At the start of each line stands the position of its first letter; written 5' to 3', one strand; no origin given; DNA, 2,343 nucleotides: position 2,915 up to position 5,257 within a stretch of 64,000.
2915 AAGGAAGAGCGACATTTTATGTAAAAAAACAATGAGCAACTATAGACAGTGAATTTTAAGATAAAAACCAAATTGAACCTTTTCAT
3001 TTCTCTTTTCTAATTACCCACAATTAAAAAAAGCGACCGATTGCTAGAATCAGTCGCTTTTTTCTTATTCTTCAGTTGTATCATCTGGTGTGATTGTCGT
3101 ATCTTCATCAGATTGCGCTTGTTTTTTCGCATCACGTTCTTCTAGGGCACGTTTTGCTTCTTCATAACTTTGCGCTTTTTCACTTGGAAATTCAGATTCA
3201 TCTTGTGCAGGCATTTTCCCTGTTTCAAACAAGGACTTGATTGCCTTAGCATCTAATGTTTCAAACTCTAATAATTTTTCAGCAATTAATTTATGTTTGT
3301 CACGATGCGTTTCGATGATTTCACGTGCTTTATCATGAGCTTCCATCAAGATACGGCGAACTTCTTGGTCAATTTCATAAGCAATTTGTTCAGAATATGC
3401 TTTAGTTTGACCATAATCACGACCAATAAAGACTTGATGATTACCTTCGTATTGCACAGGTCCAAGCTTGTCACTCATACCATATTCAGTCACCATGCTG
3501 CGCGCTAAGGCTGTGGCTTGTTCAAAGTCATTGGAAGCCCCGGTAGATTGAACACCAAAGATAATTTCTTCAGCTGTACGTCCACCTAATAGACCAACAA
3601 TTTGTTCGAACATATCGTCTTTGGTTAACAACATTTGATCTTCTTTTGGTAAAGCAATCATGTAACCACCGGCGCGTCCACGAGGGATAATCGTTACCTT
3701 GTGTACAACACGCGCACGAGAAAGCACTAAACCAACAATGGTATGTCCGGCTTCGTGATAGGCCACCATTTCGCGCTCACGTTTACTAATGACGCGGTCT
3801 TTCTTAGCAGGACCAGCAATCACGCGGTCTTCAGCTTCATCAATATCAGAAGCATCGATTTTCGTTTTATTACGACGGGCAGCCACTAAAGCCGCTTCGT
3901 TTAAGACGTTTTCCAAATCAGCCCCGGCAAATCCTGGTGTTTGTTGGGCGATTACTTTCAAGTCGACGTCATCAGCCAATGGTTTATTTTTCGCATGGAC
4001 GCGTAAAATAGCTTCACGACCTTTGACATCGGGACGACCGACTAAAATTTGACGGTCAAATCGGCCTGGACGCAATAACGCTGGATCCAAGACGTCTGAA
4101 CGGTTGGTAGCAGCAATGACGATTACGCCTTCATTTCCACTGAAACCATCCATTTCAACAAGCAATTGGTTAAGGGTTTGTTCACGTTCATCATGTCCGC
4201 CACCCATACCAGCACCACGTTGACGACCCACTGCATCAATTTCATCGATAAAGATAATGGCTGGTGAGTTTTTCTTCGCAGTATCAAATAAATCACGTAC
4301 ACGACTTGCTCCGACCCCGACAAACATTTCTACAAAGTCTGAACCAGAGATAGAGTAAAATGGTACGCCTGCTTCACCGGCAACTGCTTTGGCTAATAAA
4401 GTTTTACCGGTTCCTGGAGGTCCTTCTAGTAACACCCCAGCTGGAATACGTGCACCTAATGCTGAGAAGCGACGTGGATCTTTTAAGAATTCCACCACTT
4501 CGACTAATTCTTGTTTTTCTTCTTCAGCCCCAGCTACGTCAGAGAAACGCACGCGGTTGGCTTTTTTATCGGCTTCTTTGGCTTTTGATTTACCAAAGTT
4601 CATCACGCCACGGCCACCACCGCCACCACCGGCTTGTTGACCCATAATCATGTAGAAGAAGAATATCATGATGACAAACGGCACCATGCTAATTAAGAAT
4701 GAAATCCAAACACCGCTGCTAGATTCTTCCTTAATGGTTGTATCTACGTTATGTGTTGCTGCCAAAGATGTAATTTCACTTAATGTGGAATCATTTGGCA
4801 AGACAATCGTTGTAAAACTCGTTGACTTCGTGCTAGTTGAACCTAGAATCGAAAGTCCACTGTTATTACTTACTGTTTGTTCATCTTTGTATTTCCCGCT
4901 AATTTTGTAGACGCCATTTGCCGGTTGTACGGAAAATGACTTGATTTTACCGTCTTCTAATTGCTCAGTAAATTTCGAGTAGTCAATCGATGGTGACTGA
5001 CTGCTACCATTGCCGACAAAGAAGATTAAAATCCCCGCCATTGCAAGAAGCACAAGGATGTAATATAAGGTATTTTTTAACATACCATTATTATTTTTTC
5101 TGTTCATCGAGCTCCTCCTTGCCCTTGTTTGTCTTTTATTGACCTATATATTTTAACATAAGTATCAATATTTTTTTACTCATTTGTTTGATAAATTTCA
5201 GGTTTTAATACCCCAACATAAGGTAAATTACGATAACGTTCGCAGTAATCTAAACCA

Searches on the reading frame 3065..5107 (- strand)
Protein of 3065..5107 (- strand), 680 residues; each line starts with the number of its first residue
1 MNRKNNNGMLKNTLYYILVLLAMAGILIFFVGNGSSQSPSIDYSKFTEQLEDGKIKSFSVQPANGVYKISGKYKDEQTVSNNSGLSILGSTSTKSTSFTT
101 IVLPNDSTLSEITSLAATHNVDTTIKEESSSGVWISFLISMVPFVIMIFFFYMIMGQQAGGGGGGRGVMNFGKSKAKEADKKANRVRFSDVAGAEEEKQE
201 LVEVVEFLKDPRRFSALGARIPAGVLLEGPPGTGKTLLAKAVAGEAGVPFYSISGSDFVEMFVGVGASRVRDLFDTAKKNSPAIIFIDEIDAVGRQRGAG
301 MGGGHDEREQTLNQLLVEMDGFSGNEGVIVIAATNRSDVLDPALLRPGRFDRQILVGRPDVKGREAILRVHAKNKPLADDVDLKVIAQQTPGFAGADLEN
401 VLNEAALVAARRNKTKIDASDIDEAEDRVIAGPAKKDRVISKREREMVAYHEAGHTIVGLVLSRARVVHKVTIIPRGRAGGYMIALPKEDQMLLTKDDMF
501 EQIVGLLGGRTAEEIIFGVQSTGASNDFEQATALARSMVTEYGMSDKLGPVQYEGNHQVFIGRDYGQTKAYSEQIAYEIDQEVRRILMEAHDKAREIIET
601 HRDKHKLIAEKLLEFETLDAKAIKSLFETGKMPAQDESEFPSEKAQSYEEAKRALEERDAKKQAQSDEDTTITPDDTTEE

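Call 28: search_protein_families(library=pfam, proteins=[window:3065-5107:-], max_evalue=0.00001)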
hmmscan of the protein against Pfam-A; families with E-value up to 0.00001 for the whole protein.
window:3065-5107:- (680 aa): 4 families
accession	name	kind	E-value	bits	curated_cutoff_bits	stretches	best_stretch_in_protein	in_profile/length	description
PF01434.24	Peptidase_M41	-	7.8e-74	248.1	29.9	1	438-626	1-191/191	Peptidase family M41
PF00004.35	AAA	-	1.1e-46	158.9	21.2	1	225-357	1-130/131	ATPase family associated with various cellular activities (AAA)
PF17862.7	AAA_lid_3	-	1.7e-14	53.5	27.2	1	380-424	1-45/45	AAA+ lid domain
PF06480.20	FtsH_ext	-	3.6e-14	53.3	25.5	1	14-124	2-99/103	FtsH Extracellular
